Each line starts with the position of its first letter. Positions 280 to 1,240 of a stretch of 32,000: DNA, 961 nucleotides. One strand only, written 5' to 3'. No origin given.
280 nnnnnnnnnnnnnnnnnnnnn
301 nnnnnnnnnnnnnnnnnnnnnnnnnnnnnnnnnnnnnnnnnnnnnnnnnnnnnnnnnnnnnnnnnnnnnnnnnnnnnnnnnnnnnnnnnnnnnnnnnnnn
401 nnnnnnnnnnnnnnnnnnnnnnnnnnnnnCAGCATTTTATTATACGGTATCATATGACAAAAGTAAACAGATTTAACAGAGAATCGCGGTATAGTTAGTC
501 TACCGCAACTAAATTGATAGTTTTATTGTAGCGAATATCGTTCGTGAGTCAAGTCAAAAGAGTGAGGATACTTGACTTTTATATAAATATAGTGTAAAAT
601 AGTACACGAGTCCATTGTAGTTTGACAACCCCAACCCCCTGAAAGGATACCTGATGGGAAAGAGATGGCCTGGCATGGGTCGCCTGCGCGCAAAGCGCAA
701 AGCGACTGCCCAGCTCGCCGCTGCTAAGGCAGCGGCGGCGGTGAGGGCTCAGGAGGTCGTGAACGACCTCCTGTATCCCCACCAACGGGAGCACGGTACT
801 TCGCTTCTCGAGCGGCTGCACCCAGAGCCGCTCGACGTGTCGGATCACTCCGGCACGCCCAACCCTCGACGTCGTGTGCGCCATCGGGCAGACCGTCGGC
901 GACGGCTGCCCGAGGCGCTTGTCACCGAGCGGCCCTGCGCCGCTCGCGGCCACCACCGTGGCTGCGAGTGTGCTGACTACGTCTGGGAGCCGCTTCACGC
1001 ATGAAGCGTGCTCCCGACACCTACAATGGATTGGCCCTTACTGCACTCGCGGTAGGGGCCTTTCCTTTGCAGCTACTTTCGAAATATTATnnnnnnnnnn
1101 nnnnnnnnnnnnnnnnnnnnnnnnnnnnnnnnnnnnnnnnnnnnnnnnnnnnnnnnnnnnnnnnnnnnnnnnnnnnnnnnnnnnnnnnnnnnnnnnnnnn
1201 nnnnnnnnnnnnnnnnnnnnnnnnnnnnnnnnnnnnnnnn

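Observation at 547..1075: Autonomous ~460-nt hairpin-dense, G+C-rich RNA locus replaces adk/map between secY and infA, antisense to the ribosomal operon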

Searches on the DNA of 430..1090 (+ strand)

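Call 8: search_rna_families(source=window, start=430, end=1090, threshold=evalue, max_evalue=10, show_alignments=2)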
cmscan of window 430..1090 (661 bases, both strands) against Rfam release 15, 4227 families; matches with E-value up to 10: 9.
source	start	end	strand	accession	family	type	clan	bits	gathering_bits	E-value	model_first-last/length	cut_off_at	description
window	741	782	+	RF00942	mir-1224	Gene; miRNA;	-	26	105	0.024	1-86/86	no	mir-1224 microRNA precursor family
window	1033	1060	+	RF00262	sar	Gene; antisense;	-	19.7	43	0.31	35-62/68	no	sar RNA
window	737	786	-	RF04159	MIR1437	Gene; miRNA;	-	17.3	168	2.8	1-192/192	no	MIR1437 microRNA precursor family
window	924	948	-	RF03819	mir-Ro6-3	Gene; miRNA;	-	17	79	9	1-72/72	no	mir-Ro6-3 microRNA precursor family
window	1021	1072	+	RF03889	mir-4776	Gene; miRNA;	-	16.5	97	3.6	1-80/80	no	mir-4776 microRNA precursor family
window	796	938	-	RF02868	ncS037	Gene; sRNA;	-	16.2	112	3.5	1-152/152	no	Burkholderia sRNA 37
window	922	984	-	RF03991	mir-9209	Gene; miRNA;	-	15.8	90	3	1-72/72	no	mir-9209 microRNA precursor family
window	456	550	-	RF02537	TarA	Gene; sRNA;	-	15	80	9.4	1-99/99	no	Vibrio ToxT activated RNA TarA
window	913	953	-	RF01722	Pyrobac-1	Gene; sRNA;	-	14.9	40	8.4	1-60/60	no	Pyrobac-1 RNA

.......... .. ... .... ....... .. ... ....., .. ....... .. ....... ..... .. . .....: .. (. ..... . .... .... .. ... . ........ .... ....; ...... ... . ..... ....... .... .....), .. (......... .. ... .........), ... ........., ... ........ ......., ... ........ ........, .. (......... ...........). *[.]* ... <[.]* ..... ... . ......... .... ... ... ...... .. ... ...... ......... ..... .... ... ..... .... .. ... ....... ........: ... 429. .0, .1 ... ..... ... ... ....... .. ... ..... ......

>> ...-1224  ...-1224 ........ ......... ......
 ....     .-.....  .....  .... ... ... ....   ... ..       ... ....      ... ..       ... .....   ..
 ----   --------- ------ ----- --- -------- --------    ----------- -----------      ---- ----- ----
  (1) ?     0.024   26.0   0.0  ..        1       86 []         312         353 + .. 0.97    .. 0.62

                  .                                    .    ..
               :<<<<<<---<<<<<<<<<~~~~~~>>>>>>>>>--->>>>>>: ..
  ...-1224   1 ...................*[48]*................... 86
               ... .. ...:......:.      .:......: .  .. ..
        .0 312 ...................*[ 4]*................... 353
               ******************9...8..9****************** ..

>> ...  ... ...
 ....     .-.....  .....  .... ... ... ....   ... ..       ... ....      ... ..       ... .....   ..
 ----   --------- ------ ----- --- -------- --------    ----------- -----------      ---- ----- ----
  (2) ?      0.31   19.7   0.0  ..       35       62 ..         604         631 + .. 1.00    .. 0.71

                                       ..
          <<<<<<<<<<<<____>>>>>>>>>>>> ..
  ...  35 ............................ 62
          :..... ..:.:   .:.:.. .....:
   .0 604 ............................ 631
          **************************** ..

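Call 57: search_dna_similar(query=window:556-1086:+, collection=phages, mode=distant, max_evalue=0.001)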
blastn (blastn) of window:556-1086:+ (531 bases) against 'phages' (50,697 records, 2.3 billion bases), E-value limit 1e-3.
No match.

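Call 58: search_dna_similar(query=window:556-1086:+, collection=plasmids, mode=distant, max_evalue=0.001)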
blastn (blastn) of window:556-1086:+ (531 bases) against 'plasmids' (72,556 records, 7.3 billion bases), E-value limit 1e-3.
No match.
